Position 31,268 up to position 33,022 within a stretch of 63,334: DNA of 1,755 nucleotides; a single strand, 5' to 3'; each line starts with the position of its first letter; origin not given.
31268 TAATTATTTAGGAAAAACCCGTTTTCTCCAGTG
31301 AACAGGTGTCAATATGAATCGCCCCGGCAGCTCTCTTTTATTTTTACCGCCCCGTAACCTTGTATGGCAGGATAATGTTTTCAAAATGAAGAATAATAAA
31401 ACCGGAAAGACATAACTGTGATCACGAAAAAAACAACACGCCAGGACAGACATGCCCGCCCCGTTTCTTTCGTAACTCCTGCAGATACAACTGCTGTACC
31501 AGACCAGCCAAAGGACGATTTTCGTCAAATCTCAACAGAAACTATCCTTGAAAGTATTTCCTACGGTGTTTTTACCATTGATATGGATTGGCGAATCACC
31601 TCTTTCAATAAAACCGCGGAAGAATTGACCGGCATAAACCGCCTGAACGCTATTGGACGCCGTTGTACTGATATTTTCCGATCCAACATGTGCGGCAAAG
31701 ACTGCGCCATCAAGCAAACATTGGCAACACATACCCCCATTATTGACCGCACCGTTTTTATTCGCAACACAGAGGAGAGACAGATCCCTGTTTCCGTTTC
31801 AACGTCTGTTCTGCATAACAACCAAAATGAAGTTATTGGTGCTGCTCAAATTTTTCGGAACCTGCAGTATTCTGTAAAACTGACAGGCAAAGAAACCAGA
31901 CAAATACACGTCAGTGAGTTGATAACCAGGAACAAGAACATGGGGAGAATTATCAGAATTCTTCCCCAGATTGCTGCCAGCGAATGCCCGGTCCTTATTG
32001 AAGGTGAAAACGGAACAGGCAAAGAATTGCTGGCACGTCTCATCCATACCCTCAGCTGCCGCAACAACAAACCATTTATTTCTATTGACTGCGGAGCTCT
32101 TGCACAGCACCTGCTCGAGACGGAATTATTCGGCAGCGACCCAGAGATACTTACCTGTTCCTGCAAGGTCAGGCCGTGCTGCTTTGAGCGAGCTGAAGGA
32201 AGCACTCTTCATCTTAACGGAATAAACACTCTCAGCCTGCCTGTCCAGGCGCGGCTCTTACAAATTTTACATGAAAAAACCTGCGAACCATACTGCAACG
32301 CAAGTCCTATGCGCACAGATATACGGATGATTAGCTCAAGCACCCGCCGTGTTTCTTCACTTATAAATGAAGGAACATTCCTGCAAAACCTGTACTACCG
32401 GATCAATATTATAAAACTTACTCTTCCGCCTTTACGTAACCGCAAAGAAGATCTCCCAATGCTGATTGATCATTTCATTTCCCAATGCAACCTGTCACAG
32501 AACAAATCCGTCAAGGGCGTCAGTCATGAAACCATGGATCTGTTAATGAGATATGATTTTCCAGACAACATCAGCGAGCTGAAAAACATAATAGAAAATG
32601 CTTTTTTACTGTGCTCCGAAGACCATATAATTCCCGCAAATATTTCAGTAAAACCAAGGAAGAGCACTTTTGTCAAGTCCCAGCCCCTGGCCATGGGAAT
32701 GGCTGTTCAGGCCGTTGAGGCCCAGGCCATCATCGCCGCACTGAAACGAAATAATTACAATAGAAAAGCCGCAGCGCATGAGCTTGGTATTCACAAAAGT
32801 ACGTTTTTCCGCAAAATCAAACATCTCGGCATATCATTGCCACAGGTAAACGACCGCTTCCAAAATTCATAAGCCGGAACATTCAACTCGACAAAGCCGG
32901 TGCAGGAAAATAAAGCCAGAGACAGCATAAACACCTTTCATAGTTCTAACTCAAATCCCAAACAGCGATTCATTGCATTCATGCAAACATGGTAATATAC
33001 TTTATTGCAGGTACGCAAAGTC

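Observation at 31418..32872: EBP paralog 1 looks like an ATPase-dead, sigma54-contact-deficient enhancer-binding protein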

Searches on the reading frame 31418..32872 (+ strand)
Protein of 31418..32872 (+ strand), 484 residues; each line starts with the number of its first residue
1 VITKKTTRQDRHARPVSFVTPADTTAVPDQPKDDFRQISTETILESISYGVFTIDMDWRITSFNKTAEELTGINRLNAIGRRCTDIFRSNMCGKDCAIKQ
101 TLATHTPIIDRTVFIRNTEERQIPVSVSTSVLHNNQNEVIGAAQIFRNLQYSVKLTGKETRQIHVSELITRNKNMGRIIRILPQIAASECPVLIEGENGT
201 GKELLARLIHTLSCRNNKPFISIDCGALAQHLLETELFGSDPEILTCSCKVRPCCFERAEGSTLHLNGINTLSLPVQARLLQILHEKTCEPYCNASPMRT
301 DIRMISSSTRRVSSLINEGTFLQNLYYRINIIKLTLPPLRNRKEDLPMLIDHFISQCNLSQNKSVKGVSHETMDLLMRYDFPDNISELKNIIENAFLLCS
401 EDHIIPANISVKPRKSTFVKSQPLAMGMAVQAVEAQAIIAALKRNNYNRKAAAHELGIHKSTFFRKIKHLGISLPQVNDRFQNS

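Call 3: search_protein_families(library=pfam, proteins=[window:31418-32872:+], max_evalue=0.01)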
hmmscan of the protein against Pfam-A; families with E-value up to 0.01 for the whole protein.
window:31418-32872:+ (484 aa): 10 families
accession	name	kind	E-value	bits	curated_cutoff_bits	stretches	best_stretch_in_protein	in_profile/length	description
PF00158.32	Sigma54_activat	-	2e-43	148.5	20.2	1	168-334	1-167/168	Sigma-54 interaction domain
PF14532.12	Sigma54_activ_2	-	2e-21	77.1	25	1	172-339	4-138/138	Sigma-54 interaction domain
PF25601.1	AAA_lid_14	-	9.6e-21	73.9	27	1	340-412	1-73/87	AAA+ ATPase lid domain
PF13426.13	PAS_9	-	1e-10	42.3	27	1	49-148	2-100/103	PAS domain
PF02954.25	HTH_8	-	4e-10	39.7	22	1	432-468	4-40/42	Bacterial regulatory protein, Fis family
PF08448.16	PAS_4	-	4.1e-07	30.6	23.1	1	44-149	1-105/110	PAS fold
PF13188.13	PAS_8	-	9.1e-07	29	21.8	1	41-88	4-51/65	PAS domain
PF00989.32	PAS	-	1.4e-05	25.5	22.6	1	41-142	4-106/113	PAS fold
PF07728.20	AAA_5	-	0.00017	22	22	1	191-291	1-97/139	AAA domain (dynein-related subfamily)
PF18024.7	HTH_50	-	0.0042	17.2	27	0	430-473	8-50/50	Helix-turn-helix domain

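Call 4: search_protein_families(library=ncbifam, proteins=[window:31418-32872:+], max_evalue=0.01)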
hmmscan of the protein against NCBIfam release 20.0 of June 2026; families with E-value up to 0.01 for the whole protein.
window:31418-32872:+ (484 aa): 33 families (the best 25 are shown)
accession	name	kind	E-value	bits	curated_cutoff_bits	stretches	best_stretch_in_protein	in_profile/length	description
NF041552.1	TF_PrdR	equivalog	3e-79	266.9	795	1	37-469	133-575/577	sigma-54 dependent transcriptional regulator PrdR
NF008469.0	PRK11361.1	equivalog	1.1e-69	235.3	714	1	161-473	138-457/461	acetoacetate metabolism transcriptional regulator AtoC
NF008485.2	PRK11388.1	equivalog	1e-66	225.6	551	1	41-474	213-639/643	dihydroxyacetone kinase operon transcriptional regulator DhaR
TIGR01817.1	nifA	equivalog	2.1e-66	224.8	528.85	1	142-439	173-467/534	nif-specific transcriptional activator NifA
TIGR02915.1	PEP_resp_reg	equivalog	2.2e-66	224.5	502.6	1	158-472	131-444/445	PEP-CTERM-box response regulator transcription factor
TIGR01818.1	ntrC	equivalog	3.3e-65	220.7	558.6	1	152-410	120-378/463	nitrogen regulation protein NR(I)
NF050807.1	TransRegFlbDCaul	equivalog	3.7e-65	220.6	750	1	166-469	118-437/454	sigma-54-dependent transcriptional regulator FlbD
TIGR02329.1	propionate_PrpR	equivalog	1.8e-64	218.3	499.2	1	160-468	206-525/526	propionate catabolism operon regulatory protein PrpR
NF007689.0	PRK10365.1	equivalog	4.7e-63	213.5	760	1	168-467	141-439/441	sigma-54-dependent response regulator transcription factor ZraR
NF011953.0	PRK15424.1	equivalog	3.4e-59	200.8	703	1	155-469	208-533/538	propionate catabolism operon regulatory protein PrpR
NF041906.1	V4R_TF_MobR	exception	7.5e-59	199.6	999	1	167-468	233-542/544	phenol degradation transcriptional regulator MobR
NF038308.1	RNA_repair_RtcR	equivalog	8.2e-59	199.8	650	1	109-413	118-436/530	RNA repair transcriptional activator RtcR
NF003451.0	PRK05022.1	equivalog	1.9e-58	198.5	476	1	158-473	182-511/512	nitric oxide reductase transcriptional regulator NorR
NF051870.1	NAssimRespRegNtrX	equivalog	1.3e-56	192.4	600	1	160-472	133-452/452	nitrogen assimilation response regulator NtrX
TIGR02974.1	phageshock_pspF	equivalog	1.8e-56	191.8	443.55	1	174-421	7-255/336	phage shock protein operon transcriptional activator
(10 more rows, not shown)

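Call 6: search_solved_structures(query=window:31418-32872:+, show_alignments=4, max_evalue=1e-10)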
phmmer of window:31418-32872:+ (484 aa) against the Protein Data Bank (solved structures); distinct sequences matched with E-value up to 1e-10: 35.
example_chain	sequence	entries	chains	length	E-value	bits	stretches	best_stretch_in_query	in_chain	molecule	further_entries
1ojl_A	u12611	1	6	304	3.8e-59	204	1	170-467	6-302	TRANSCRIPTIONAL REGULATORY PROTEIN ZRAR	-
4l4u_A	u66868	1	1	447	8.8e-57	196.3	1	155-472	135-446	Transcriptional regulator (NtrC family)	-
3m0e_A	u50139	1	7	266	1.4e-50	175.8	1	162-402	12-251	Transcriptional regulator (NtrC family)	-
4ly6_A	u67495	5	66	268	2.6e-50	174.9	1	162-402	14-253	Transcriptional regulator (NtrC family)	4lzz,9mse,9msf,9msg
1ny6_A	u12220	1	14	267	2.6e-50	174.9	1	162-402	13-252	transcriptional regulator (NtrC family)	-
1ny5_A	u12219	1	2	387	4e-50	174.3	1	154-402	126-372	transcriptional regulator (NtrC family)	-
8p53_C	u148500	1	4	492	2.6e-48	168.3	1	123-438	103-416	Transcriptional regulator FleQ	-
8pb9_D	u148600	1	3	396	5.2e-48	167.3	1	122-397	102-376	Transcriptional regulator FleQ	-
6jdi_A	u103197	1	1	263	1.6e-46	162.5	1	170-397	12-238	Nitrogen assimilation regulatory protein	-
6jdl_A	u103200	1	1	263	1.6e-46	162.5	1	170-397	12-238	Nitrogen assimilation regulatory protein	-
5exx_A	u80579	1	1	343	1.6e-46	162.4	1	168-439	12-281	Transcriptional regulator FleQ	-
5exp_A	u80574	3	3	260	2.6e-46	161.8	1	168-397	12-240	Transcriptional regulator FleQ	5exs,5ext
7ejw_C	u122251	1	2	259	3e-46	161.6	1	170-397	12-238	Transcriptional regulator FleQ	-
6j7e_A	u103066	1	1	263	3e-46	161.5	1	170-397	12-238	Nitrogen assimilation regulatory protein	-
9qq6_C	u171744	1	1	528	7.2e-45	157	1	171-477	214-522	Nif-specific regulatory protein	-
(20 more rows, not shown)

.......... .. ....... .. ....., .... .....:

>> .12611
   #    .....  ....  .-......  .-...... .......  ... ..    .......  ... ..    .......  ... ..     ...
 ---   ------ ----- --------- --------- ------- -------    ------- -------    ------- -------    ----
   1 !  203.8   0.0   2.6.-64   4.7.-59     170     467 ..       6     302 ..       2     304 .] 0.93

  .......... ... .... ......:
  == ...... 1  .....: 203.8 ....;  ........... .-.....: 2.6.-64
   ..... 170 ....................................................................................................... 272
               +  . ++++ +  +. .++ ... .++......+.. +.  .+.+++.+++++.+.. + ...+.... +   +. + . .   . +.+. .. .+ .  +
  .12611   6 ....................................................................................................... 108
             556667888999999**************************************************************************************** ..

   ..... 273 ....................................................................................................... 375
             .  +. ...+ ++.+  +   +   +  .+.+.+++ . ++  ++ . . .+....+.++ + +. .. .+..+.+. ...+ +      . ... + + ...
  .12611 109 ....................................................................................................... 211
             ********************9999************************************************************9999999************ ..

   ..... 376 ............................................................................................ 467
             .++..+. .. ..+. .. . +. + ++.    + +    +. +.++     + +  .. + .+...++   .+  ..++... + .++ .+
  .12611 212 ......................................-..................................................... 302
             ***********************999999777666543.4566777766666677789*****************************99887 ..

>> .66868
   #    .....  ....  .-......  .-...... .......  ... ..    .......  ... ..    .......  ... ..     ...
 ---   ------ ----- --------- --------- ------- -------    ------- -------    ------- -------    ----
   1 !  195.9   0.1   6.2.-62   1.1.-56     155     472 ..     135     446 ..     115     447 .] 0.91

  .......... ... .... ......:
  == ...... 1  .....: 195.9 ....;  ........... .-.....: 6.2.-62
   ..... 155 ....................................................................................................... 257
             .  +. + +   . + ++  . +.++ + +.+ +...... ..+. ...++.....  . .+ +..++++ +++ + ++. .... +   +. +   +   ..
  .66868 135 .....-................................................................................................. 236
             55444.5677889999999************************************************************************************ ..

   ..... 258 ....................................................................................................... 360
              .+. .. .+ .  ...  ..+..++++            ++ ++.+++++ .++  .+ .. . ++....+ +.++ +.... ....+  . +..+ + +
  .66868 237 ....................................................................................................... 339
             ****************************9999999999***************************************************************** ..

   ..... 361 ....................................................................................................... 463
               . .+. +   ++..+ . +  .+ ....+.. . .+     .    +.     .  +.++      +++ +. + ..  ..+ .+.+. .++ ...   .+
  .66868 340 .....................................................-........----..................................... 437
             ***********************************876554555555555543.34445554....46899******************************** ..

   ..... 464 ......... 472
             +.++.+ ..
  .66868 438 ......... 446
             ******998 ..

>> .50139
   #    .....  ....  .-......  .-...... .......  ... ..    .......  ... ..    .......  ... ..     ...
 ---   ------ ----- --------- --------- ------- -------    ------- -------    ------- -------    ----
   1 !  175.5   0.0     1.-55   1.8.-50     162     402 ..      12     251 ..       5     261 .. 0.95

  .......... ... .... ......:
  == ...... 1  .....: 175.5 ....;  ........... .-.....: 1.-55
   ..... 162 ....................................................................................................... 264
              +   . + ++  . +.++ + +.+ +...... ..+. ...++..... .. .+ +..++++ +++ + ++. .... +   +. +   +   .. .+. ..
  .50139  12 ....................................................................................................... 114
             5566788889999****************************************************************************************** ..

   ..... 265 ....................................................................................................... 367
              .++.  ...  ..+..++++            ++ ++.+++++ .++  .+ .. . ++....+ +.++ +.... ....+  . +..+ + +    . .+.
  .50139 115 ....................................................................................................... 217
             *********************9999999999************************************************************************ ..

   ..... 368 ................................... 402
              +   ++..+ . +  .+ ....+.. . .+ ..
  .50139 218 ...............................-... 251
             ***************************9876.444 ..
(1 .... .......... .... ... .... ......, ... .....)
